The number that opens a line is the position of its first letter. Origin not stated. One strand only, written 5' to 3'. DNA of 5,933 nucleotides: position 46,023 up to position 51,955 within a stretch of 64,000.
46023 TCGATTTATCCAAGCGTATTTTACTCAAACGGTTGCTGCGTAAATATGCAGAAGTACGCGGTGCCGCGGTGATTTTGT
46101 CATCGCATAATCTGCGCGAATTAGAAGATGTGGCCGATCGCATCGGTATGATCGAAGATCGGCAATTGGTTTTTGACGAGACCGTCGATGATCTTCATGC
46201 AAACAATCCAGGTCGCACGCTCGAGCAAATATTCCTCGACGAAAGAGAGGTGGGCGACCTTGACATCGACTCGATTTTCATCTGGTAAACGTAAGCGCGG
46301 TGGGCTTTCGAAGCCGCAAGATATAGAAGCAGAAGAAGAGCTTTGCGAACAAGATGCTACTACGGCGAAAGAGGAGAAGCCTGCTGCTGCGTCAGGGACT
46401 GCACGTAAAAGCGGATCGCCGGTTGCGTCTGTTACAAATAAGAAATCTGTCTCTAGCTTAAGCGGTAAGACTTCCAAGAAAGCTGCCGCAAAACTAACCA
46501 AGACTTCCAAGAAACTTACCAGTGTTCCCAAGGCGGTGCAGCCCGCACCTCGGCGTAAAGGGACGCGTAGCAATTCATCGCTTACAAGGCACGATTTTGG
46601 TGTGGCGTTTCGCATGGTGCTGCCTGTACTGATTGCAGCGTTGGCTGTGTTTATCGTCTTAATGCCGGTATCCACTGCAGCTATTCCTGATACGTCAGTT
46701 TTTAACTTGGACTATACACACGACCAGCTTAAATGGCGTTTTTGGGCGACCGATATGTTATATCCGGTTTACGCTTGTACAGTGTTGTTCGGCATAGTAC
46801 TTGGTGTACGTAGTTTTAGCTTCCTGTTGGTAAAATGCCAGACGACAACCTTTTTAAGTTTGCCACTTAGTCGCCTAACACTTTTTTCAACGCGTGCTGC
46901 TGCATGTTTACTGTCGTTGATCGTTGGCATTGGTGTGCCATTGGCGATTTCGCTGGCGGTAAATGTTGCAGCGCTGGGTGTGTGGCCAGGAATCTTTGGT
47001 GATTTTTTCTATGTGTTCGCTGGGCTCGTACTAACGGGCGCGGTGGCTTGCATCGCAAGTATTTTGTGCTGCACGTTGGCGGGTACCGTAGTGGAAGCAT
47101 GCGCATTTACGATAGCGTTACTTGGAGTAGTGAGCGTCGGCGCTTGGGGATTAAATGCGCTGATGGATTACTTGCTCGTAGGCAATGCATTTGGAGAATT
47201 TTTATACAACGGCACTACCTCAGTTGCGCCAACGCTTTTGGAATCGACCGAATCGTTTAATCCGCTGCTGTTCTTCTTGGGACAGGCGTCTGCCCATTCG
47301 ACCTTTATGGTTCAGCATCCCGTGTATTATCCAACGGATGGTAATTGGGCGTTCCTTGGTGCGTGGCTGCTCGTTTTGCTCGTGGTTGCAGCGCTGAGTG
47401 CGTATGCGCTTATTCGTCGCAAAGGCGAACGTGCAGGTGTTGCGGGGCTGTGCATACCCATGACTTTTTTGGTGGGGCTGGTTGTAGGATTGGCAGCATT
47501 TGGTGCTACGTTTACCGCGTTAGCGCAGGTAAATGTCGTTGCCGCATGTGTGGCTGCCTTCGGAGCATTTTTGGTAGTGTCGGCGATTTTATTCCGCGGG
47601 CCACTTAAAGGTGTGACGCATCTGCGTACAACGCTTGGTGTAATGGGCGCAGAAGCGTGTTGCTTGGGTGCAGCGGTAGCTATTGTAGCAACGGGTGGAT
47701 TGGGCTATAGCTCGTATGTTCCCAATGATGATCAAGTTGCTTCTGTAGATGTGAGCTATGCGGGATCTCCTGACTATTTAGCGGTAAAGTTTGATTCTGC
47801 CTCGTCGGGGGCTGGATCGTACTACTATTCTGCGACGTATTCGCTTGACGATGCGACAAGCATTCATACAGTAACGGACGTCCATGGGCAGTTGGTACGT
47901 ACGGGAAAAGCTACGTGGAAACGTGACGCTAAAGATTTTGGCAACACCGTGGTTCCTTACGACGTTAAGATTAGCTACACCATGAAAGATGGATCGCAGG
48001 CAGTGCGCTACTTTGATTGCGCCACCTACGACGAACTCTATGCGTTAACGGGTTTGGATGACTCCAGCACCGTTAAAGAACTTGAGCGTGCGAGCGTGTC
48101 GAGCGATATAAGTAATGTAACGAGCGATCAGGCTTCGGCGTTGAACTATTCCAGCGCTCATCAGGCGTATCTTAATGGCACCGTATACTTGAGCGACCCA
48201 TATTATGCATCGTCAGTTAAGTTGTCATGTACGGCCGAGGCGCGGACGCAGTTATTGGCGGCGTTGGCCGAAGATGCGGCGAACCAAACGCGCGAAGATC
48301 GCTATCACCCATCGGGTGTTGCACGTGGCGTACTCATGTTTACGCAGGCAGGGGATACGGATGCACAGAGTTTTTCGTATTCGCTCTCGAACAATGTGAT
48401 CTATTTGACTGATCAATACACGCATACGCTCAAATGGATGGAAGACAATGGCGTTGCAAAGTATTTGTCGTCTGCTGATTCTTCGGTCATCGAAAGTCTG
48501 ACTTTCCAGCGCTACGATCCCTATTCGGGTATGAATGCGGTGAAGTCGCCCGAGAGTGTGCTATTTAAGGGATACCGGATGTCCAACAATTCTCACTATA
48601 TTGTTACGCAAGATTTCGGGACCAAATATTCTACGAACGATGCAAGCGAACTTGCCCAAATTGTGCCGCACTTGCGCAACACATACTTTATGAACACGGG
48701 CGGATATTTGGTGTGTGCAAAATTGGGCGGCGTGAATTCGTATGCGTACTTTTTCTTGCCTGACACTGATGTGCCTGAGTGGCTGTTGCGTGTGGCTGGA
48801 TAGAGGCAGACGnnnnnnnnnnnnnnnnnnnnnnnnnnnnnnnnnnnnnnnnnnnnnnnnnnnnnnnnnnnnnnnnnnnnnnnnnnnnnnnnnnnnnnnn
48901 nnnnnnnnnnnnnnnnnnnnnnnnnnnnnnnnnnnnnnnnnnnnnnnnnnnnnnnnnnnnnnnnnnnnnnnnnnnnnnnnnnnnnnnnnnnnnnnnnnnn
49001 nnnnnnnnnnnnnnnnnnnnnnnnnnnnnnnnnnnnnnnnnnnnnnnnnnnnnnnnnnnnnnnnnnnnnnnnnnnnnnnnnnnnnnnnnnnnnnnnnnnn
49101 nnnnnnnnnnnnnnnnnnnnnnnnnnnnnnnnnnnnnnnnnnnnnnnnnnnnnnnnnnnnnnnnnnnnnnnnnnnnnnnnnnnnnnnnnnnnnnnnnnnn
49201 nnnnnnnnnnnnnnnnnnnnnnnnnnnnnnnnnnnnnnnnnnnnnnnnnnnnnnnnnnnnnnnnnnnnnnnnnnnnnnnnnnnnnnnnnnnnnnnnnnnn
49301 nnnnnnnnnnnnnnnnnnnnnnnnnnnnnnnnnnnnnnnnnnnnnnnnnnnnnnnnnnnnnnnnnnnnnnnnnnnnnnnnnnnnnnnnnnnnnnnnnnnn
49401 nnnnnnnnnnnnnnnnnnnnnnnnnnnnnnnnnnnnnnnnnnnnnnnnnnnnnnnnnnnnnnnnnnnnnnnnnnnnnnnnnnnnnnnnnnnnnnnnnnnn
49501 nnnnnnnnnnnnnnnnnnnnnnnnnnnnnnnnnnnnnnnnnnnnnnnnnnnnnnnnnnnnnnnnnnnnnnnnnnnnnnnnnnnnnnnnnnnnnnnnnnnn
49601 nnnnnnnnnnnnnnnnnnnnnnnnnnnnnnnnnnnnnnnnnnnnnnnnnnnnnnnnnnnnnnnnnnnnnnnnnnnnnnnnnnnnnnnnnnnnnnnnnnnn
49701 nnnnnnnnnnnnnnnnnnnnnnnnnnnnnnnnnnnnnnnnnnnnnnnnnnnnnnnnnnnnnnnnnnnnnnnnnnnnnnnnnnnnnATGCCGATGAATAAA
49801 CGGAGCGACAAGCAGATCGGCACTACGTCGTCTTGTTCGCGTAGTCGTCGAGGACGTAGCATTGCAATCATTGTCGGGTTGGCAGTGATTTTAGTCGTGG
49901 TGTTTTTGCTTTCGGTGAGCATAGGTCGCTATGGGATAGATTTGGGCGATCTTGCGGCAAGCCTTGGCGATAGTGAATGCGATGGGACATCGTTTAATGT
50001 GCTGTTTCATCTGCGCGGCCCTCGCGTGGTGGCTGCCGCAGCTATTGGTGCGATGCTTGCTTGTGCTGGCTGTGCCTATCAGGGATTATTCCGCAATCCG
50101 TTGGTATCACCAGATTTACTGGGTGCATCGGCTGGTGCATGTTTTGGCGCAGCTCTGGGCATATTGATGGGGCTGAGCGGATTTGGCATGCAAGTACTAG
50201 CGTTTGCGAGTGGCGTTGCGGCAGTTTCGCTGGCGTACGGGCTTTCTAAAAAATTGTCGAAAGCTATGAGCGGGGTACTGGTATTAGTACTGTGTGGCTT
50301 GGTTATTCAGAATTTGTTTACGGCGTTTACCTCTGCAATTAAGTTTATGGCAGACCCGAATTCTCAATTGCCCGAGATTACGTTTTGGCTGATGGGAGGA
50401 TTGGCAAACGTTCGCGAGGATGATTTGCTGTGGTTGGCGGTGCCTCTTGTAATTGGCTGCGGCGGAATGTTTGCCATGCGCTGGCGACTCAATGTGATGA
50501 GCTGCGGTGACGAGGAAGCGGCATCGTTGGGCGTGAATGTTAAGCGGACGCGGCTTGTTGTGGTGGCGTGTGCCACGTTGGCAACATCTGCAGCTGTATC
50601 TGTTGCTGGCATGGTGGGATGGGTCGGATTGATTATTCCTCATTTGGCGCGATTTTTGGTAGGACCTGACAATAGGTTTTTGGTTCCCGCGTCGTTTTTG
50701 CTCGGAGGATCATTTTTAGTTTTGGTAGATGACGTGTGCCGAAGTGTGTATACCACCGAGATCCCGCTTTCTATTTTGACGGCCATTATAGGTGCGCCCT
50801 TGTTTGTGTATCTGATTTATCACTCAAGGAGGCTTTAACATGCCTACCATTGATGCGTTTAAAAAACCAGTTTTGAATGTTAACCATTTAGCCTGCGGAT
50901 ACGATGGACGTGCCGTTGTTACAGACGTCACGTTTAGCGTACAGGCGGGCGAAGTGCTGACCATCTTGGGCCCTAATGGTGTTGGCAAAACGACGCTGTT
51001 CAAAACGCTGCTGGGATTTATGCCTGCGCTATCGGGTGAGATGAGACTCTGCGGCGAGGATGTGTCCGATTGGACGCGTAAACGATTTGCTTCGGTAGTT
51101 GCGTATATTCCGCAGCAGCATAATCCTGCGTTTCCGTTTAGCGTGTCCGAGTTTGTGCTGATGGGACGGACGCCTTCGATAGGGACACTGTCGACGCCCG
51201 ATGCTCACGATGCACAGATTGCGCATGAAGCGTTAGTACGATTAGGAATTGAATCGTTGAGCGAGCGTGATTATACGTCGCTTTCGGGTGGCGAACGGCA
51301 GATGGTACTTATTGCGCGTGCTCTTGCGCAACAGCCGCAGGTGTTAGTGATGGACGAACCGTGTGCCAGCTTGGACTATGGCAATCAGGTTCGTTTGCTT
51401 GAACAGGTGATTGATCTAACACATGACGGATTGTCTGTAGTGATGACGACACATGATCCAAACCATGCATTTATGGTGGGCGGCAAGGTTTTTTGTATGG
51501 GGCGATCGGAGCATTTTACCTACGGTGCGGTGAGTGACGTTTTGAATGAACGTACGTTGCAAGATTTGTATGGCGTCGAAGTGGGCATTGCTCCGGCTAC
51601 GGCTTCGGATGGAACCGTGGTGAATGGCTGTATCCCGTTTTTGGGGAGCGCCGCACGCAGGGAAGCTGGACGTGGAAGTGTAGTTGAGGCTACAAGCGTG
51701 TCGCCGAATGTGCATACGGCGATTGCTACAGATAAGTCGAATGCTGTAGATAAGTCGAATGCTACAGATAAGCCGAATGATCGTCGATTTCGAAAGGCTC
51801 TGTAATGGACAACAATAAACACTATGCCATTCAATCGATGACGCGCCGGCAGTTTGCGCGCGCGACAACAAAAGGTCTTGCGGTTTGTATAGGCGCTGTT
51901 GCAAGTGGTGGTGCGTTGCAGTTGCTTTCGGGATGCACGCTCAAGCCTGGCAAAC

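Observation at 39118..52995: Twelve translationally coupled genes linking three Cys-rich surface paralogs, DUF4418, two ABC systems and a BtuCDF/FecCD-type importer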

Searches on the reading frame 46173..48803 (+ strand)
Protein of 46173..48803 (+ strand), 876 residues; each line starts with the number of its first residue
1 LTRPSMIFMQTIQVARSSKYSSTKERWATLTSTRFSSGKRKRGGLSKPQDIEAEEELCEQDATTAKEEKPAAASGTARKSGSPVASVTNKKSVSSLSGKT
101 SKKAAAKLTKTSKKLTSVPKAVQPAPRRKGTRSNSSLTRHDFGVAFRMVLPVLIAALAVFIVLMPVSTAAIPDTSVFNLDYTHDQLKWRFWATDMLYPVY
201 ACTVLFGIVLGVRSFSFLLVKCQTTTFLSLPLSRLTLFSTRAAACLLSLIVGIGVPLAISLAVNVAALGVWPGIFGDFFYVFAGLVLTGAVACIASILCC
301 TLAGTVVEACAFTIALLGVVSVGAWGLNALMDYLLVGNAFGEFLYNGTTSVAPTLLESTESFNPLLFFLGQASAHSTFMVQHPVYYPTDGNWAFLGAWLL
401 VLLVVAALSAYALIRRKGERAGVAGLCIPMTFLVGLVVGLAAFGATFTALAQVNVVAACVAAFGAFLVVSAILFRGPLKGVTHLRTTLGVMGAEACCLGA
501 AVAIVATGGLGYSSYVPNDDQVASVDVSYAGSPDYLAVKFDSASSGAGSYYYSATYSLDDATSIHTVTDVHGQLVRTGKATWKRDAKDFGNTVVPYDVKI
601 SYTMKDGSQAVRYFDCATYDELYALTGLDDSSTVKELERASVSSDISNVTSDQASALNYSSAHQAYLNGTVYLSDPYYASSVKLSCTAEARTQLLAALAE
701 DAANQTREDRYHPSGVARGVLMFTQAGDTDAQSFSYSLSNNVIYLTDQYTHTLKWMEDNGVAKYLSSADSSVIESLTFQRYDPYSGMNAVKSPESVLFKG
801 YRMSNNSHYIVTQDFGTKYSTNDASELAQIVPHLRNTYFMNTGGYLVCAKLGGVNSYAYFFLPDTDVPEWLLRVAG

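Call 4: search_protein_families(library=pfam, proteins=[window:46173-48803:+], max_evalue=0.1)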
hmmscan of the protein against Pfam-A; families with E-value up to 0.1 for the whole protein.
window:46173-48803:+ (876 aa): 0 families

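Call 9: search_protein_families(library=ncbifam, proteins=[window:46173-48803:+], max_evalue=0.01)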
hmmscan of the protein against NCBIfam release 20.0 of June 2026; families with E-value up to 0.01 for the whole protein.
window:46173-48803:+ (876 aa): 0 families

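Call 44: search_solved_structures(query=window:46260-48803:+, max_evalue=1)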
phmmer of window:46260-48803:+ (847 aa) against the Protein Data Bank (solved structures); distinct sequences matched with E-value up to 1: 0.

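Call 61: search_solved_structures(query=A4, max_evalue=10)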
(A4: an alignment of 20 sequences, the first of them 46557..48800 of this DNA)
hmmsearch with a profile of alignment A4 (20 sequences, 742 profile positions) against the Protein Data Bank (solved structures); distinct sequences matched with E-value up to 10: 1.
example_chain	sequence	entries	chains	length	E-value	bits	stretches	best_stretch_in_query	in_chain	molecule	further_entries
9kqh_A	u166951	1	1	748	0.62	11.5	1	475-553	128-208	DNA 5'-3' helicase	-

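Call 76: search_protein_families(library=pfam, alignment_id=A4, max_evalue=0.1)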
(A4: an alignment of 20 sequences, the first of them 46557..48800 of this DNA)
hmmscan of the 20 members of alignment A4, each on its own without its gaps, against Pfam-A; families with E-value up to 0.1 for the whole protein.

A. member 1, window:46557-48800:+ (748 aa): 0 families

B. families by the number of members that match (of 20 scanned): 4 families
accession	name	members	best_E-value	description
PF11982.13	DUF3483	1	0.00093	Domain of unknown function (DUF3483)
PF12679.13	ABC2_membrane_2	1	0.05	ABC-2 family transporter protein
PF03021.20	CM2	1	0.071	Influenza C virus M2 protein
PF00508.23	PPV_E2_N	1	0.083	E2 (early) protein, N terminal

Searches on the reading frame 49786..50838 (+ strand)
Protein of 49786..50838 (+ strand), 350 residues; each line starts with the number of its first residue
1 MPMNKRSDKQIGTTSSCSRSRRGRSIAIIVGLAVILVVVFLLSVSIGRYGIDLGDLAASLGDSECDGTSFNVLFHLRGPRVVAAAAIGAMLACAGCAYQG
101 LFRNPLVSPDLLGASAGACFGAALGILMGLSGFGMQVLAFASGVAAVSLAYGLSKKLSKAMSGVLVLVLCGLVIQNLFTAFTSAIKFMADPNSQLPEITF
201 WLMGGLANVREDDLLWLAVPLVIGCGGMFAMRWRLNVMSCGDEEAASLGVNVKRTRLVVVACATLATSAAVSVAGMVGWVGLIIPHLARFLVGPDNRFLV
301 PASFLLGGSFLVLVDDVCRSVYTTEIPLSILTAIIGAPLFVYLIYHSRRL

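Call 4: search_protein_families(library=pfam, proteins=[window:49786-50838:+], max_evalue=0.1)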
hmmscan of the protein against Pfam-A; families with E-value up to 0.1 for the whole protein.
window:49786-50838:+ (350 aa): 1 family
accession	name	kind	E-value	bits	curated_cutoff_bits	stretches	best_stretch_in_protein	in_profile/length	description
PF01032.23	FecCD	-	6.1e-84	282.1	26.5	1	35-345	1-310/311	FecCD transport family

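Call 81: search_protein_families(library=ncbifam, proteins=[window:49792-50838:+], max_evalue=0.00001)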
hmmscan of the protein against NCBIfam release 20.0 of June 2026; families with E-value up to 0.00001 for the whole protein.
window:49792-50838:+ (348 aa): 16 families
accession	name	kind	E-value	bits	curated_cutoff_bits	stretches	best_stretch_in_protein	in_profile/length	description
NF007081.0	PRK09535.1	equivalog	2.1e-65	221.4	461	1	68-343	88-359/366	vitamin B12 ABC transporter permease BtuC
NF007867.0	PRK10577.1-3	subfamily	1.6e-58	198.6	849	1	9-347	372-707/710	Fe(3+)-hydroxamate ABC transporter permease FhuB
TIGR03869.1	F420-0_ABCperm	hypoth_equivalog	1.1e-52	179.4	437.35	1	68-347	46-323/325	putative F420-0 ABC transporter permease subunit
NF003001.0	PRK03784.1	equivalog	6.7e-51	173.4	334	1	16-346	8-329/332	vitamin B12 ABC transporter permease BtuC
NF008407.0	PRK11228.1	equivalog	6.9e-50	169.8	396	1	28-343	9-327/330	iron-dicitrate ABC transporter permease FecC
NF007871.0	PRK10577.2-2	equivalog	2e-48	165.4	899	1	12-346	345-677/679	Fe(3+)-hydroxamate ABC transporter permease FhuB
NF007299.0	PRK09777.1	equivalog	7.7e-47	160.1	406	1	24-344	3-316/318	Fe(3+) dicitrate ABC transporter permease subunit FecD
NF007866.0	PRK10577.1-2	equivalog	2.3e-46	158.4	554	1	15-345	343-663/666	Fe(3+)-hydroxamate ABC transporter permease FhuB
NF007760.0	PRK10441.1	equivalog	9.7e-43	146.6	428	1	22-345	9-329/335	Fe(3+)-siderophore ABC transporter permease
NF007872.0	PRK10577.2-3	equivalog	4.8e-42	144.2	727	1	16-346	10-332/676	Fe(3+)-hydroxamate ABC transporter permease FhuB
NF007873.0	PRK10577.2-4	equivalog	6.9e-38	130.8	1012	1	18-342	320-640/646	Fe(3+)-hydroxamate ABC transporter permease FhuB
NF007868.0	PRK10577.1-5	equivalog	2.4e-34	118.8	943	1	13-344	344-663/666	Fe(3+)-hydroxamate ABC transporter permease FhuB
NF007870.0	PRK10577.2-1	equivalog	1.7e-33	116.2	1355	1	14-345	347-673/678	Fe(3+)-hydroxamate ABC transporter permease FhuB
NF007869.0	PRK10577.1-6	equivalog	4.5e-32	111.3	954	1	11-342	17-343/703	Fe(3+)-hydroxamate ABC transporter permease FhuB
NF007759.0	PRK10440.1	equivalog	7.1e-31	107.6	422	1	23-347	8-329/330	iron-enterobactin ABC transporter permease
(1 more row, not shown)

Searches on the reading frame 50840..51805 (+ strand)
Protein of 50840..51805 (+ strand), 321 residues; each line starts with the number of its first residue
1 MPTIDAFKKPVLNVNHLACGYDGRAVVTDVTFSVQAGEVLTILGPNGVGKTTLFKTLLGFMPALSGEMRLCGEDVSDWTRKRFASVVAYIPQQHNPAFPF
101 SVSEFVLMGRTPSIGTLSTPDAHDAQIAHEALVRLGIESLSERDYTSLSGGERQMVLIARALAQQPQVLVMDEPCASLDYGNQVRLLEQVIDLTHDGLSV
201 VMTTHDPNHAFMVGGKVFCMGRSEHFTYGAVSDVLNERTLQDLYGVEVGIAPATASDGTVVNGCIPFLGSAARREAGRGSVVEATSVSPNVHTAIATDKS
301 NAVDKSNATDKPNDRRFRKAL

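Call 5: search_protein_families(library=pfam, proteins=[window:50840-51805:+], max_evalue=0.1)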
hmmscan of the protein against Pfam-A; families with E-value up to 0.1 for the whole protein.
window:50840-51805:+ (321 aa): 13 families
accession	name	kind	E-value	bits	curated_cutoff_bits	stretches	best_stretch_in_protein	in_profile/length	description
PF00005.33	ABC_tran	-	2.2e-31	109.7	25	1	28-176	2-137/137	ABC transporter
PF13304.12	AAA_21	-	6.4e-13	49.9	27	2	90-208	190-301/304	AAA domain, putative AbiEii toxin, Type IV TA system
PF02463.25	SMC_N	-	3.8e-05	23.7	40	1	39-208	26-200/220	RecF/RecN/SMC N terminal domain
PF13175.12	AAA_15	-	0.0094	16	32.1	0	39-60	25-46/374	AAA ATPase domain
PF00931.28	NB-ARC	-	0.016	14.9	23.5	0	38-57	19-38/248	NB-ARC domain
PF13401.12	AAA_22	-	0.017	15.9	27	1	38-102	6-33/130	AAA domain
PF20720.3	nSTAND3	-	0.02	15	27.2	1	37-61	17-41/155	Novel STAND NTPase 3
PF13191.12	AAA_16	-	0.021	15.8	32.6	1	36-93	21-85/167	AAA ATPase domain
PF00004.35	AAA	-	0.031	15.2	21.2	0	42-61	3-22/131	ATPase family associated with various cellular activities (AAA)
PF01078.27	Mg_chelatase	-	0.033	14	20.3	1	38-83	23-68/207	Magnesium chelatase, subunit ChlI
PF13555.12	AAA_29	-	0.042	14.1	27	0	31-54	16-39/61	P-loop containing region of AAA domain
PF13476.12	AAA_23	-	0.046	14.8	27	1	39-57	21-39/201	AAA domain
PF03193.22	RsgA_GTPase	-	0.073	13.3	30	0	30-59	100-128/174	RsgA GTPase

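Call 81: search_protein_families(library=ncbifam, proteins=[window:50840-51805:+], max_evalue=0.00001)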
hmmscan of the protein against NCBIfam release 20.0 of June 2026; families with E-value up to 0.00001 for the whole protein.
window:50840-51805:+ (321 aa): 181 families (the best 25 are shown)
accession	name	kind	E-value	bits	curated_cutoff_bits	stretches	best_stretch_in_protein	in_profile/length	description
TIGR03873.1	F420-0_ABC_ATP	hypoth_equivalog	1.1e-58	198.5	372.4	1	12-251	2-241/256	putative F420-0 ABC transporter ATP-binding protein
NF010068.0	PRK13548.1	equivalog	1.1e-58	198.4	261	1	9-260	3-256/261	heme ABC transporter ATP-binding protein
NF007082.0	PRK09536.1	equivalog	1.3e-55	189.2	537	1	10-260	2-252/402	corrinoid ABC transporter ATPase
TIGR03771.1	anch_rpt_ABC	equivalog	3.9e-45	154.3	268.8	1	32-244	1-209/223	anchored repeat-type ABC transporter ATP-binding subunit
NF008409.0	PRK11231.1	equivalog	1.6e-44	152.2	375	1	12-255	3-246/255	Fe(3+) dicitrate ABC transporter ATP-binding protein FecE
NF007863.0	PRK10575.1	equivalog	8.4e-43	146.5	433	1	12-258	12-259/265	Fe3+-hydroxamate ABC transporter ATP-binding protein FhuC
NF053840.1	MnTportMntADein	equivalog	1e-42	146.3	400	1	11-215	1-201/240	manganese ABC transporter ATP-binding protein MntA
NF052485.1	sider_ATP_EitC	equivalog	1.1e-42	146.2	485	1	23-250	14-238/251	siderophore ABC transporter ATP-binding protein EitC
NF040873.1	AztA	equivalog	1.3e-42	145.5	220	1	20-210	1-182/191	zinc ABC transporter ATP-binding protein AztA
NF010067.0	PRK13547.1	equivalog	8.2e-42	143.3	374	1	12-253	2-261/272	heme ABC transporter ATP-binding protein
TIGR02315.1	ABC_phnC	equivalog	1.8e-37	129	266.1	1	11-245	1-243/243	phosphonate ABC transporter ATP-binding protein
TIGR04406.1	LPS_export_lptB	equivalog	1.1e-36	126.3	240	1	12-244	2-232/239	LPS export ABC transporter ATP-binding protein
NF011630.0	PRK15056.1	equivalog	4.1e-36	124.6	393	1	12-206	7-201/274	manganese/iron ABC transporter ATP-binding protein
TIGR02857.1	CydD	equivalog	6.5e-36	124.4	435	1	10-210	320-520/529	thiol reductant ABC exporter subunit CydD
NF002981.0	PRK03695.1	equivalog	1.1e-35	123.3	281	1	28-249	17-239/253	vitamin B12 ABC transporter ATP-binding protein BtuD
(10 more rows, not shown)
